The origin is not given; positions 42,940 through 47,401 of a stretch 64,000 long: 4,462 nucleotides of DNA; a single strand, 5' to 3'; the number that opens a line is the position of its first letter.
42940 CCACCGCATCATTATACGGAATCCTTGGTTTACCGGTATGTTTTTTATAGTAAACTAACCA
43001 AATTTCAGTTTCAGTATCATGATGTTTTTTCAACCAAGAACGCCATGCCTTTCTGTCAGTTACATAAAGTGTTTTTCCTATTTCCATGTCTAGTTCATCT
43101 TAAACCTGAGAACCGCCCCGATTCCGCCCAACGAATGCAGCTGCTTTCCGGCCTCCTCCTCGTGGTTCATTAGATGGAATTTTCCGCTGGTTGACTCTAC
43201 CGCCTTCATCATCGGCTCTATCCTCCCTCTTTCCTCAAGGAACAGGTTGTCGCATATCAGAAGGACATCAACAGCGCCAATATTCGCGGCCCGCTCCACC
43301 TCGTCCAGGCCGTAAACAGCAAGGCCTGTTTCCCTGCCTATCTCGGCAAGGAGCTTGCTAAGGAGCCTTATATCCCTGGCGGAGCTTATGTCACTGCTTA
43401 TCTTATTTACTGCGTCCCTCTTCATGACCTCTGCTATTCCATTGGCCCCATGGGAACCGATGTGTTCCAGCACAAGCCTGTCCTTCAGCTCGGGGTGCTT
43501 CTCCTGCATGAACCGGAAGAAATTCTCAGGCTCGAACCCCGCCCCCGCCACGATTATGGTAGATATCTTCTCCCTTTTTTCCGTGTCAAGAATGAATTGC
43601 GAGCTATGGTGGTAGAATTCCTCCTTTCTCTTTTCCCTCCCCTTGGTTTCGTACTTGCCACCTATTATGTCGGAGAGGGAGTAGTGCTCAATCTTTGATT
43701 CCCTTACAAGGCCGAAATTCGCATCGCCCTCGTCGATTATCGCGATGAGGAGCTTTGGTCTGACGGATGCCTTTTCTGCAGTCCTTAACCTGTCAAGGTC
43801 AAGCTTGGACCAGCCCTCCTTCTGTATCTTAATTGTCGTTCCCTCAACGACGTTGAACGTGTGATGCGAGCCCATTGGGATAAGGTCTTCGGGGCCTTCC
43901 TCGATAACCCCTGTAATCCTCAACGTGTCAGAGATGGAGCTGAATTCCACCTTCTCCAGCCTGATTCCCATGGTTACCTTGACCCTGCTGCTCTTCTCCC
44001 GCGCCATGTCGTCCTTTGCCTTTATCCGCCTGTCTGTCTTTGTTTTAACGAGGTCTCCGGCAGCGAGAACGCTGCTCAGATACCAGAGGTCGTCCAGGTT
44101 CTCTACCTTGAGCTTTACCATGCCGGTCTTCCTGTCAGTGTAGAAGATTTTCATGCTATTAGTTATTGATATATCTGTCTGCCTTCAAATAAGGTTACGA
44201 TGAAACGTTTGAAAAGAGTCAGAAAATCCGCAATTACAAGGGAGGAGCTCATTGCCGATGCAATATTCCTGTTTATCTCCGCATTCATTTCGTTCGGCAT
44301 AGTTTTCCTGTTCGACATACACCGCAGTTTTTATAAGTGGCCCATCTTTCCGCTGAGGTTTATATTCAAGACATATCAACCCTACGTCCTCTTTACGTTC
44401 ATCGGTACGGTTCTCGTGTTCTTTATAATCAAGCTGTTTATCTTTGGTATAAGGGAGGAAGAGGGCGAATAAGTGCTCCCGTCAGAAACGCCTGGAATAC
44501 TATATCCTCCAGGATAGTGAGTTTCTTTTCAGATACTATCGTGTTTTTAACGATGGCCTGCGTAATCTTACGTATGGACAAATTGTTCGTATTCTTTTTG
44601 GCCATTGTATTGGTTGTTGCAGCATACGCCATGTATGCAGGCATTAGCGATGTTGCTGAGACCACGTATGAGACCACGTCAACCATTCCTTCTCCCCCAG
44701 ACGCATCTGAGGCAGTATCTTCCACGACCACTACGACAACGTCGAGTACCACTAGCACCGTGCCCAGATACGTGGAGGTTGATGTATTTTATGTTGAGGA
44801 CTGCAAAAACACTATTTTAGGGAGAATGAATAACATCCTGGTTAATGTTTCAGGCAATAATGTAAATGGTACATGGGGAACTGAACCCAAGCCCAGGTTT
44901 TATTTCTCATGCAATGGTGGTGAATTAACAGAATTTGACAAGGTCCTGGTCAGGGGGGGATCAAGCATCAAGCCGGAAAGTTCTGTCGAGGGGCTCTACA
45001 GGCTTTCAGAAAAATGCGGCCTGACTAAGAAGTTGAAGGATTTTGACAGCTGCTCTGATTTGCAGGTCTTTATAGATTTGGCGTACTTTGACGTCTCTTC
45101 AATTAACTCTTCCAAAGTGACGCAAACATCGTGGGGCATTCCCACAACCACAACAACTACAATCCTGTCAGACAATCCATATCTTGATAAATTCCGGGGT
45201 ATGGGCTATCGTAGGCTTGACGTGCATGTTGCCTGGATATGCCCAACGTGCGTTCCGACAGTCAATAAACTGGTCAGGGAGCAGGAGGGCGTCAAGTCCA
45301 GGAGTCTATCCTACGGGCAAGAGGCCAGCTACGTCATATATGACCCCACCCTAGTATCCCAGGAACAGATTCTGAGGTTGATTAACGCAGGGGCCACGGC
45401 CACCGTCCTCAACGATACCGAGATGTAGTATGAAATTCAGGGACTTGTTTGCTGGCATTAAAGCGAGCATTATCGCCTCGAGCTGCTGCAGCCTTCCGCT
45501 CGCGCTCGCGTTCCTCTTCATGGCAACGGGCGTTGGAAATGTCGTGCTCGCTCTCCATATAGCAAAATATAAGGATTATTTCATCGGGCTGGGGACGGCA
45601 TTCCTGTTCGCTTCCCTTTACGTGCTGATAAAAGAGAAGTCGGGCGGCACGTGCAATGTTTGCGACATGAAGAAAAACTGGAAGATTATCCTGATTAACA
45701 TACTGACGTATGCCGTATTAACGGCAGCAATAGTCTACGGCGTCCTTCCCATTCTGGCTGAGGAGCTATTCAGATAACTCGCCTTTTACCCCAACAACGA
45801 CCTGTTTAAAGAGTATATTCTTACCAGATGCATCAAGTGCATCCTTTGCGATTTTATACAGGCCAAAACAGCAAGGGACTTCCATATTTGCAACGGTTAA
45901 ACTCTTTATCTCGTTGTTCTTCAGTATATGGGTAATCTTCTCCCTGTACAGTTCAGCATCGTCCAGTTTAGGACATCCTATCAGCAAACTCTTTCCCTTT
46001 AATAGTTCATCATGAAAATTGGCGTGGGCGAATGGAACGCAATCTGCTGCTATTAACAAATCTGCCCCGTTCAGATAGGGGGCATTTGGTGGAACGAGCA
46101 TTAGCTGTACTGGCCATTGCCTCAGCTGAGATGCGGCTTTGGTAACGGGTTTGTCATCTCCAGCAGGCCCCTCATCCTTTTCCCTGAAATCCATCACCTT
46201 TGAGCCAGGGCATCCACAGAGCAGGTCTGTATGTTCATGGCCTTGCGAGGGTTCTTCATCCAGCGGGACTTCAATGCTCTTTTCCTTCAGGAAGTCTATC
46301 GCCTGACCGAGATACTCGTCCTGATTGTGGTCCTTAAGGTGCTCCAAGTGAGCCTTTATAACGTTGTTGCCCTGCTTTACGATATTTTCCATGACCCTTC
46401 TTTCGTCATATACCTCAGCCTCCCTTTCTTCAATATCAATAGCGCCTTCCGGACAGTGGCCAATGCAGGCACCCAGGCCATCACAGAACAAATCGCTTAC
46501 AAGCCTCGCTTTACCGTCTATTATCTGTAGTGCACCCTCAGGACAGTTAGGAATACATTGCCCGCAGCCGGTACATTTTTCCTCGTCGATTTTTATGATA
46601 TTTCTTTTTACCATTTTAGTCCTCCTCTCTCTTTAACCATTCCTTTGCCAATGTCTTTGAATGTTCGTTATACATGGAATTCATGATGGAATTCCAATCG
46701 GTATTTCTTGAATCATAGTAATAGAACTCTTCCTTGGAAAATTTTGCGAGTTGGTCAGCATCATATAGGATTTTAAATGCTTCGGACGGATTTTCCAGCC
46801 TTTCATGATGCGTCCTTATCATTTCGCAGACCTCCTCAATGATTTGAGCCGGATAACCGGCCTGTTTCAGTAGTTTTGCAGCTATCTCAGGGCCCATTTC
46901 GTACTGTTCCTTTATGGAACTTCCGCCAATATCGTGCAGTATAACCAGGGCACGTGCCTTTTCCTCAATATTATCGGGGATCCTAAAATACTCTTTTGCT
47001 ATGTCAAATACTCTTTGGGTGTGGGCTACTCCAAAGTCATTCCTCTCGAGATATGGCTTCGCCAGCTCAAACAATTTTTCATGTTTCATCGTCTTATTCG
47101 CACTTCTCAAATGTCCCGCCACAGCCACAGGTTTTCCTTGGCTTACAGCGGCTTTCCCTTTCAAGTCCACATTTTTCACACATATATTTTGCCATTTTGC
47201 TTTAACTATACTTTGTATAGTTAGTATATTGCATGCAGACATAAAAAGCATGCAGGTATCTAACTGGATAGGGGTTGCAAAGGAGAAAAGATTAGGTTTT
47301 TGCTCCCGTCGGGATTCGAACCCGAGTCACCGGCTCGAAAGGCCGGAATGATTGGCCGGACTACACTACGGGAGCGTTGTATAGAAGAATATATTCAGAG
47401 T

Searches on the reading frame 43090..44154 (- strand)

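Call 23: search_protein_families(library=pfam, proteins=[window:43090-44154:-], max_evalue=0.00001)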
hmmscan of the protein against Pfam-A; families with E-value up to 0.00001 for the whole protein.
window:43090-44154:- (354 aa): 3 families
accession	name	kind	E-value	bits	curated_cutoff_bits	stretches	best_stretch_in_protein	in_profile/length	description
PF03463.20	eRF1_1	-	5.8e-30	104.3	23.8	1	5-126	5-122/123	eRF1 domain 1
PF03465.20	eRF1_3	-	9.3e-22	78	25.8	1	259-353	2-106/106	eRF1 domain 3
PF03464.20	eRF1_2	-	2.3e-09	38.1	27.1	1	137-251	4-130/133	eRF1 domain 2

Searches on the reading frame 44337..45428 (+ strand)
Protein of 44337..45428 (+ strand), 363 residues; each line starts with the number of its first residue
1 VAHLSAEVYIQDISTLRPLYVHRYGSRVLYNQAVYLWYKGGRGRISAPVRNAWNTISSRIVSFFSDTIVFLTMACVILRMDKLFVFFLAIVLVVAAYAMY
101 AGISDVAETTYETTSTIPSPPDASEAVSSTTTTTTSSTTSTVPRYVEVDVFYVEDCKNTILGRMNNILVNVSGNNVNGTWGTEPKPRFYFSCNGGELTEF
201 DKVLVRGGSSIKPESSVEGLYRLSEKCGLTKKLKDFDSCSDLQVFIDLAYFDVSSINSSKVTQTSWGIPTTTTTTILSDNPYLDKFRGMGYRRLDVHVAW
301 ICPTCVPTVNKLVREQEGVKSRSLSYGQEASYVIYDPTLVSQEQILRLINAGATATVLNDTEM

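Call 23: search_protein_families(library=pfam, proteins=[window:44337-45428:+], max_evalue=0.00001)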
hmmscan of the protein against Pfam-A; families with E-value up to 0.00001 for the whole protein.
window:44337-45428:+ (363 aa): 0 families

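Call 56: search_protein_families(library=ncbifam, proteins=[window:44337-45428:+], max_evalue=0.001)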
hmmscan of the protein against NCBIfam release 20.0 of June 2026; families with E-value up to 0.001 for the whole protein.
window:44337-45428:+ (363 aa): 3 families
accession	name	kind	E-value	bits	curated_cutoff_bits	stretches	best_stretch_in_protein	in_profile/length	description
NF041115.1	UxxU_metal_bind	equivalog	2.4e-07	30.8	95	1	302-357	15-71/74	metal-binding (seleno)protein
NF033556.1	MerTP_fusion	equivalog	4.1e-06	26.5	180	1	302-351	131-180/186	mercuric transport protein MerTP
NF033794.2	chaper_CopZ_Eh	exception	0.00048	20.2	95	1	302-351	11-60/68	copper chaperone CopZ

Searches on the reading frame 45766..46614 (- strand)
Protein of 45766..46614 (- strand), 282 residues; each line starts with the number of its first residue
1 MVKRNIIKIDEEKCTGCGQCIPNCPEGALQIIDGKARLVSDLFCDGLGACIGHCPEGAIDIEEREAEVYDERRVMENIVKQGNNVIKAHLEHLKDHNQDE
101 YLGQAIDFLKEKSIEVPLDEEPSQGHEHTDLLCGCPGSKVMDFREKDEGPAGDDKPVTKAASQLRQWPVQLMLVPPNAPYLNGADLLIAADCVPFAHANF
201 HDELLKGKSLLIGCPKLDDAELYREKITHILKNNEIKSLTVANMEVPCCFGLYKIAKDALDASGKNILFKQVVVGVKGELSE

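Call 24: search_protein_families(library=pfam, proteins=[window:45766-46614:-], max_evalue=0.00001)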
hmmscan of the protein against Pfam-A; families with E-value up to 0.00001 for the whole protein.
window:45766-46614:- (282 aa): 9 families
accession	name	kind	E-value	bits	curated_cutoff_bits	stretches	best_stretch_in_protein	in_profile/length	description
PF00037.32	Fer4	-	2.1e-12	46.7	21.1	1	7-29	1-23/24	4Fe-4S binding domain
PF13237.11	Fer4_10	-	4.7e-10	39.7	25.5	1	7-55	2-53/53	4Fe-4S dicluster domain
PF12837.12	Fer4_6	-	4.7e-09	36.2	25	1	6-29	1-24/24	4Fe-4S binding domain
PF12838.12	Fer4_7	-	3e-08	34.4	27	0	5-28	29-52/52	4Fe-4S dicluster domain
PF13187.11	Fer4_9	-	1.4e-07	31.9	27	1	13-59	1-52/52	4Fe-4S dicluster domain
PF13484.11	Fer4_16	-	3.8e-07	31.2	30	0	13-30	1-18/66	4Fe-4S double cluster binding domain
PF14697.11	Fer4_21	-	7.1e-07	29.7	35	1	8-60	2-58/59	4Fe-4S dicluster domain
PF25160.1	LdpA_Fe-S-bd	-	5.9e-06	26.4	27.6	0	9-30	23-44/49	LdpA Fe-S cluster-binding domain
PF12797.12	Fer4_2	-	6.6e-06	26.2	24.5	0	7-26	3-22/22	4Fe-4S binding domain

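Call 56: search_protein_families(library=ncbifam, proteins=[window:45766-46614:-], max_evalue=0.001)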
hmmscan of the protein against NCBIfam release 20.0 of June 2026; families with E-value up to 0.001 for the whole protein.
window:45766-46614:- (282 aa): 57 families (the best 25 are shown)
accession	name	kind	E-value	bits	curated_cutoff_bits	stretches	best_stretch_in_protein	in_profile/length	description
NF040864.1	HgcB_ferredoxin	equivalog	9.4e-11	41.4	99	1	7-62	9-64/93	mercury methylation ferredoxin HgcB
TIGR02700.1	flavo_MJ0208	hypoth_equivalog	7.4e-10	38.5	251.35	1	8-78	144-212/234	dihydromethanopterin reductase (acceptor)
NF005503.0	PRK07118.1-2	equivalog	1.3e-09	37.7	252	1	2-39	157-194/292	RnfABCDGE type electron transport complex subunit B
NF005506.0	PRK07118.1-5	equivalog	2.7e-09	36.9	388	1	4-36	162-194/279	Fe-S cluster domain-containing protein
TIGR01944.1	rnfB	subfamily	3e-09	36.7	68.7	1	4-73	105-174/190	RnfABCDGE type electron transport complex subunit B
NF038196.1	ferrodoxin_EFR1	subfamily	3.2e-09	37.2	75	1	7-65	180-235/242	EFR1 family ferrodoxin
TIGR02179.1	PorD_KorD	subfamily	5.9e-09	35.9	60.05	1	9-63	22-76/78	2-oxoacid:acceptor oxidoreductase, delta subunit, pyruvate/2-ketoisovalerate family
NF041891.1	hdrA_Methbact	equivalog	2e-08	32.9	1300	1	5-93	565-653/762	ferredoxin:CoB-CoM heterodisulfide reductase subunit HdrA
NF043069.1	T4HPD_activ_SAM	equivalog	2.3e-08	33.8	425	1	7-80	46-115/299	trans-4-hydroxy-L-proline dehydratase activase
NF040770.1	hetero_SS_HdrA2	exception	2.3e-08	32.6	1100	1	8-66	573-630/777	CoB-CoM heterodisulfide reductase HdrA2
NF041778.1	hetero_SS_HdrA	equivalog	2.4e-08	32.3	1400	1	3-66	578-640/771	ferredoxin:CoB-CoM heterodisulfide reductase subunit HdrA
NF040684.1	PorD_Arch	equivalog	1.2e-07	31.7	120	1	9-63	29-83/85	pyruvate synthase subunit PorD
NF043039.1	HgcAB_like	equivalog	1.4e-07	31.5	285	1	5-59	293-349/350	HgcAB-like fusion protein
TIGR04041.1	activase_YjjW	hypoth_equivalog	3.3e-07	30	250.2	1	12-58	41-86/276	YjjW family glycine radical enzyme activase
NF010368.0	PRK13795.1-3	equivalog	3.8e-07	28.8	588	1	42-74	587-619/635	hypothetical protein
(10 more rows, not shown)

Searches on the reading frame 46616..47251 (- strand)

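Call 24: search_protein_families(library=pfam, proteins=[window:46616-47251:-], max_evalue=0.00001)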
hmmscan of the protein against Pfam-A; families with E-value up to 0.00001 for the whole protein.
window:46616-47251:- (211 aa): 1 family
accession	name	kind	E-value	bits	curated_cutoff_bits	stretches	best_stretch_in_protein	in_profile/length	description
PF01966.28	HD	-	8.7e-11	42.6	22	1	76-169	3-114/116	HD domain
